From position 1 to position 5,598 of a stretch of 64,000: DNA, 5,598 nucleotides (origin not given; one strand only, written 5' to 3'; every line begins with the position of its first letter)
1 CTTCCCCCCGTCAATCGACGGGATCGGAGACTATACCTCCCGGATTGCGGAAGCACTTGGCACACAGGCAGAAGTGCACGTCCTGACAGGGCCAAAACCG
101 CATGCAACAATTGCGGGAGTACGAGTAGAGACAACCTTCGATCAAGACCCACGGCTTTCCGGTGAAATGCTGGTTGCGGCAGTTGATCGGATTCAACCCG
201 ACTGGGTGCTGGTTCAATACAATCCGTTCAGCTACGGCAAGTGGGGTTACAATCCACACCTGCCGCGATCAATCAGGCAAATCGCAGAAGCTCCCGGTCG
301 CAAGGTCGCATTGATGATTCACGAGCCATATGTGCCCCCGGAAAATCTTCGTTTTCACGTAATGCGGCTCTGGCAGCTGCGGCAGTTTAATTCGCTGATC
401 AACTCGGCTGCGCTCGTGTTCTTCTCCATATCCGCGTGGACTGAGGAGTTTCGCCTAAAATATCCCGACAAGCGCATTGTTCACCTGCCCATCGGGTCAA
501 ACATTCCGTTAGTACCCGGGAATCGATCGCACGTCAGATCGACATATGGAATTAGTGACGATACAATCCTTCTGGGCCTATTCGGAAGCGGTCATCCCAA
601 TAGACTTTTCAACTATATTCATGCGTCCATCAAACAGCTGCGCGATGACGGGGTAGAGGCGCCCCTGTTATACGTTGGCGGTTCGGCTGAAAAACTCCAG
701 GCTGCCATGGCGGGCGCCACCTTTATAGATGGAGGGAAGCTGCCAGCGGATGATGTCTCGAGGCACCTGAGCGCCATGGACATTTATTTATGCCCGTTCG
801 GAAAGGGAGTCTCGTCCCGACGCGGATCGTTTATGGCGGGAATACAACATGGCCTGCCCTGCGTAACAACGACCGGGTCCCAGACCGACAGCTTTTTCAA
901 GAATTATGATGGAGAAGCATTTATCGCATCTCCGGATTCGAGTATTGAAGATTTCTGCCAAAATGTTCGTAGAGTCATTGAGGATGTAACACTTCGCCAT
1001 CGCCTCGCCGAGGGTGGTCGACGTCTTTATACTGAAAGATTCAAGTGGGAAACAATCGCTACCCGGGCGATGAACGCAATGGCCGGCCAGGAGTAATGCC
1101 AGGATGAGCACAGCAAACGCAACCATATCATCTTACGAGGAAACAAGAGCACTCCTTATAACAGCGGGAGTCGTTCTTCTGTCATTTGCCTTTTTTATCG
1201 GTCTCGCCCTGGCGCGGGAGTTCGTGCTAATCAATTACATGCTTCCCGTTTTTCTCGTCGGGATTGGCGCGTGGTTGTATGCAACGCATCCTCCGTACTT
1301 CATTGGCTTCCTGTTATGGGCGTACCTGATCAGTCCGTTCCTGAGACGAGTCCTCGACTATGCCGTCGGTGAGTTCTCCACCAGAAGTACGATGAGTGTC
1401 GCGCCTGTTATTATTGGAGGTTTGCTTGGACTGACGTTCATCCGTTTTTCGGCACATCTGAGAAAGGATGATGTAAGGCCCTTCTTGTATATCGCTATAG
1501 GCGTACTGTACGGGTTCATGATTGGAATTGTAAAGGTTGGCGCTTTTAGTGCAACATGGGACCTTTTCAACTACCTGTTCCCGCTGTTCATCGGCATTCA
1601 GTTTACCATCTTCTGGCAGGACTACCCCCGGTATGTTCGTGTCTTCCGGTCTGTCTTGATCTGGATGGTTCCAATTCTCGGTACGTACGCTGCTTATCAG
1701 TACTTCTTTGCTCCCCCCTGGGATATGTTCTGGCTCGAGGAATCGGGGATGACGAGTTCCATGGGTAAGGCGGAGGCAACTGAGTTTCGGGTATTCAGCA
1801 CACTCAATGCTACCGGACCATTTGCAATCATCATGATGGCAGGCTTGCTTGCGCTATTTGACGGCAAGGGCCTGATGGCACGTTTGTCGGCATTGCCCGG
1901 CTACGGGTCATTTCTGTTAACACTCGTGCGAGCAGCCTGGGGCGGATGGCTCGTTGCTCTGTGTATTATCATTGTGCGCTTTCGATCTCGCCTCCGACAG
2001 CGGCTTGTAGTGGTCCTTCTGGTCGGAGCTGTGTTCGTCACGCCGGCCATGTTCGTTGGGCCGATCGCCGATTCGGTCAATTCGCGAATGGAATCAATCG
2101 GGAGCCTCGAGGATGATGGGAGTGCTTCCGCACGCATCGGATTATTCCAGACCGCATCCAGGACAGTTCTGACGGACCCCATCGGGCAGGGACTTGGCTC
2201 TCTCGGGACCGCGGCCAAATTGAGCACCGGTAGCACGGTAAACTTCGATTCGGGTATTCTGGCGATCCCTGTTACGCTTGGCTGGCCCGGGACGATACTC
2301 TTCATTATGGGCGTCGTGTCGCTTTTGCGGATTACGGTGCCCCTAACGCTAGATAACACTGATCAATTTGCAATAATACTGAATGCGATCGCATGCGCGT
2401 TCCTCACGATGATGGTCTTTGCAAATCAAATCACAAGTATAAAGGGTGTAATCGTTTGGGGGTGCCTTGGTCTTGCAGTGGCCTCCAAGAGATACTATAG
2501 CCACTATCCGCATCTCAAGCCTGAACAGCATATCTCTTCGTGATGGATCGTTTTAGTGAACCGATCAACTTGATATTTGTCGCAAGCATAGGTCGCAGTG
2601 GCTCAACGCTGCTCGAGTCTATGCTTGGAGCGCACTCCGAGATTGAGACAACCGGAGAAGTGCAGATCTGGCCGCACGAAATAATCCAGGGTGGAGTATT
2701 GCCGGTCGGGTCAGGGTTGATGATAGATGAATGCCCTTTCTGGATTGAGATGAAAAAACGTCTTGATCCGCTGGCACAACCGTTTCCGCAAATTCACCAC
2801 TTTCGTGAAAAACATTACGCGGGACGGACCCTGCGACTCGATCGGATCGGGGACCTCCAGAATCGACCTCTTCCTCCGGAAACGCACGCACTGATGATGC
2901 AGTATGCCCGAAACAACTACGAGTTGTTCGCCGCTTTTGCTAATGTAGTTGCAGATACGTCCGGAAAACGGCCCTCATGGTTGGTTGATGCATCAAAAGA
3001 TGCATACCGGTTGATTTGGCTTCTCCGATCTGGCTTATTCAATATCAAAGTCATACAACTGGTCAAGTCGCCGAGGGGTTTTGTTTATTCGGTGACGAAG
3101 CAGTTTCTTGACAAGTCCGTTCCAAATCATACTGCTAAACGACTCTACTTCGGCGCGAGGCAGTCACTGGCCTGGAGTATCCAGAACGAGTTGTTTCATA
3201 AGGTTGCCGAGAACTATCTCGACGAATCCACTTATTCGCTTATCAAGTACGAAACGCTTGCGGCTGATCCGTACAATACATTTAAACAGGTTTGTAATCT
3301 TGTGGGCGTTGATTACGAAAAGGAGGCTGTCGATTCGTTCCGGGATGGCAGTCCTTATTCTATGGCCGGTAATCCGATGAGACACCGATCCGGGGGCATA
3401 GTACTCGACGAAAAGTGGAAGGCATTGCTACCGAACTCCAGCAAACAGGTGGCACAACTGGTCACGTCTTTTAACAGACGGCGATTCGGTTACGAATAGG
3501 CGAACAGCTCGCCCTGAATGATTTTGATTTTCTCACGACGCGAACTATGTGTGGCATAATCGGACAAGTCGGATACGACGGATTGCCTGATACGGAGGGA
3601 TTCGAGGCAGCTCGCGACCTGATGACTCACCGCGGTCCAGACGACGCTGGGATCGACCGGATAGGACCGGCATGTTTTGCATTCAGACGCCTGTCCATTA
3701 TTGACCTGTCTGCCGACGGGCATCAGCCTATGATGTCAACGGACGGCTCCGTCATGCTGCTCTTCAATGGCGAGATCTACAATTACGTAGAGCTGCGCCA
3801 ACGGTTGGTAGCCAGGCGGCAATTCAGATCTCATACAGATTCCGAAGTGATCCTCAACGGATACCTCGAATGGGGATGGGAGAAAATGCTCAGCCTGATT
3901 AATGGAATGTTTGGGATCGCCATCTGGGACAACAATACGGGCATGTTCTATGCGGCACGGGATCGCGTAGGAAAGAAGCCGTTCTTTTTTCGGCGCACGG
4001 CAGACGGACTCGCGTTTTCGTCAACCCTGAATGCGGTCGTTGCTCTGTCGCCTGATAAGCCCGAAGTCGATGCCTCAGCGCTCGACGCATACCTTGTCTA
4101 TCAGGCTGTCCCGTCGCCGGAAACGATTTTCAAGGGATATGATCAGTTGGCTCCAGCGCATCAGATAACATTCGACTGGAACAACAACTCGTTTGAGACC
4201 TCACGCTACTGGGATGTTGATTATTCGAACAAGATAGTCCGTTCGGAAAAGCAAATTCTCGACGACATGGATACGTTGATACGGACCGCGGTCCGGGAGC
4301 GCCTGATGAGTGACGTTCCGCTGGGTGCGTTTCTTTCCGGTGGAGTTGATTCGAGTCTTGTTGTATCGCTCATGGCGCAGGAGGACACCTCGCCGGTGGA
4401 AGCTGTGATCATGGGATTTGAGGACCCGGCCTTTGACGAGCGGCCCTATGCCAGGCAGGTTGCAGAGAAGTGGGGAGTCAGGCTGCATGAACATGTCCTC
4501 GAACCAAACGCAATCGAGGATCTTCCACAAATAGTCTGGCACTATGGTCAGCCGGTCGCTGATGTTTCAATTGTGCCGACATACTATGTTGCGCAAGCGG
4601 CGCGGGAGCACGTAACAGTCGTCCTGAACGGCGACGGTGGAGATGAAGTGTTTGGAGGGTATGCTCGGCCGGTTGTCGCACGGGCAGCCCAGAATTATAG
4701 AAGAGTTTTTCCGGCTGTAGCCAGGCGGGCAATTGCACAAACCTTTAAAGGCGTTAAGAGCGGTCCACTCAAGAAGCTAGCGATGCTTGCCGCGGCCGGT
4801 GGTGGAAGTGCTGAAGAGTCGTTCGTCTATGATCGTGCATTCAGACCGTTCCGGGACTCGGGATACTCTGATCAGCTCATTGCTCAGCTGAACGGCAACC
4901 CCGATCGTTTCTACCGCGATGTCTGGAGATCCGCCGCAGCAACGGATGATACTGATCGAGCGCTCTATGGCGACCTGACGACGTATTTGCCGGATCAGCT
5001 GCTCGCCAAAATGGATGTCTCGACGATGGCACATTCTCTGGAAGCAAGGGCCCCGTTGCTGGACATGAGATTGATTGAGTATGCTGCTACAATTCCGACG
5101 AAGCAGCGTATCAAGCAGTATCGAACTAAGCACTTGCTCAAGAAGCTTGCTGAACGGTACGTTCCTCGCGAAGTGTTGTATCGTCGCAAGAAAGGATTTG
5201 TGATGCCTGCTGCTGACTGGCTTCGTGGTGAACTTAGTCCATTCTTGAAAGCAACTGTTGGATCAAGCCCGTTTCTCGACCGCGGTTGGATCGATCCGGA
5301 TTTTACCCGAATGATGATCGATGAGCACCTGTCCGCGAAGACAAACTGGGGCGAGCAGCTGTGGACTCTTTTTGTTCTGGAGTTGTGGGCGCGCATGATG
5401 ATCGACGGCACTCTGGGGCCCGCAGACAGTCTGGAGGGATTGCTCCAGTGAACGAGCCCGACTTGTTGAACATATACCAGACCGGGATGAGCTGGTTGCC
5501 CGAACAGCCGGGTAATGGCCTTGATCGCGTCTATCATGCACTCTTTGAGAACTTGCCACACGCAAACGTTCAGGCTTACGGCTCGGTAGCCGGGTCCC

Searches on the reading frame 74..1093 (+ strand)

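Call 8: search_protein_families(library=pfam, proteins=[window:74-1093:+], max_evalue=0.001)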
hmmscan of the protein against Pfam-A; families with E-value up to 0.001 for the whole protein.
window:74-1093:+ (340 aa): 1 family
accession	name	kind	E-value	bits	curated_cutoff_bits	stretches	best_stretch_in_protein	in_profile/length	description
PF13692.12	Glyco_trans_1_4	-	5.1e-07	30.5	27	1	169-304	6-142/142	Glycosyl transferases group 1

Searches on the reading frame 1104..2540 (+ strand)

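Call 8: search_protein_families(library=pfam, proteins=[window:1104-2540:+], max_evalue=0.001)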
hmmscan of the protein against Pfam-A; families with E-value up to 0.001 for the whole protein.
window:1104-2540:+ (479 aa): 1 family
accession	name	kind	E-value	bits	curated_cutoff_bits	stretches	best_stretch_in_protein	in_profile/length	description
PF04932.20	Wzy_C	-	9.4e-10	38.9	31.7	1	269-401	9-149/149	O-Antigen ligase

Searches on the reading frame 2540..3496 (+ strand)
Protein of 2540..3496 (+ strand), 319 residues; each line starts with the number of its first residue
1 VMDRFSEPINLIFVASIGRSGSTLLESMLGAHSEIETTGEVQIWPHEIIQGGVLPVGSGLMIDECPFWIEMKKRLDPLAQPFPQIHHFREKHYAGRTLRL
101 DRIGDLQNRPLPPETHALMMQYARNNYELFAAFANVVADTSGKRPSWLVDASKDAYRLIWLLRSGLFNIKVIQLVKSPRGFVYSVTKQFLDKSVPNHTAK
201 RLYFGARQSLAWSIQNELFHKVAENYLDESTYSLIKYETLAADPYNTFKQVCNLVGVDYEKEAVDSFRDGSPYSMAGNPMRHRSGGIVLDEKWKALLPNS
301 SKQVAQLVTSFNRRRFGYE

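Call 8: search_protein_families(library=pfam, proteins=[window:2540-3496:+], max_evalue=0.001)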
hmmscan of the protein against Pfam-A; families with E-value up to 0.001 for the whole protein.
window:2540-3496:+ (319 aa): 2 families
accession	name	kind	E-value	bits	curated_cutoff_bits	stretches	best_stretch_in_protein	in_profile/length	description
PF13469.12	Sulfotransfer_3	-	3e-14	54.3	27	2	12-45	2-36/216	Sulfotransferase family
PF00685.33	Sulfotransfer_1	-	5.6e-08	32.9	22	1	168-269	90-194/255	Sulfotransferase domain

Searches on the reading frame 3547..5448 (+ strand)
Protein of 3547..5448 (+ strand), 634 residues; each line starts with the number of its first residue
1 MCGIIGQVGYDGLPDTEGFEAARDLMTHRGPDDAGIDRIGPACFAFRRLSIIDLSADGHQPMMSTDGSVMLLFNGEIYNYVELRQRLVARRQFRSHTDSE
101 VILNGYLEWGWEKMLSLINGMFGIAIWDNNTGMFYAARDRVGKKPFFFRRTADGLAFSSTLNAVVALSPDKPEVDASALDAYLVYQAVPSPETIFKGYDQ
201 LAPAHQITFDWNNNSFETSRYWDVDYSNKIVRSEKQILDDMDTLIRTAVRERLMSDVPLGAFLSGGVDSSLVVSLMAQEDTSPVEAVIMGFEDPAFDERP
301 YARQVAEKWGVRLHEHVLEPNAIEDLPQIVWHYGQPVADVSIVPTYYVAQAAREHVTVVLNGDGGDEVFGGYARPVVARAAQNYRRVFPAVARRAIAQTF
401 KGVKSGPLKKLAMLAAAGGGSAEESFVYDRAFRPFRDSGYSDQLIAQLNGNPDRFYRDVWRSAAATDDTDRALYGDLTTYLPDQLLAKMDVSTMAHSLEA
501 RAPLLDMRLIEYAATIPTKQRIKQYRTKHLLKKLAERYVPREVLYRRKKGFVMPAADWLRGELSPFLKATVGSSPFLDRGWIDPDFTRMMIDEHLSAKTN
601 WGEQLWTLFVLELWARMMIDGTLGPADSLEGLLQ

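Call 8: search_protein_families(library=pfam, proteins=[window:3547-5448:+], max_evalue=0.001)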
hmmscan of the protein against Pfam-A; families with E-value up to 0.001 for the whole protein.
window:3547-5448:+ (634 aa): 4 families
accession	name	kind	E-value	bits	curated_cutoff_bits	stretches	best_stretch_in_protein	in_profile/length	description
PF00733.27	Asn_synthase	-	4.2e-96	323.1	21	1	242-616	3-354/354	Asparagine synthase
PF13537.11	GATase_7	-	2.3e-37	128.2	25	1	47-165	2-122/123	Glutamine amidotransferase domain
PF13522.11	GATase_6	-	1.3e-32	113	27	1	40-159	10-129/130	Glutamine amidotransferase domain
PF24167.1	DUF7411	-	0.00093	19.3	28.7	0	262-362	6-102/194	Family of unknown function (DUF7411)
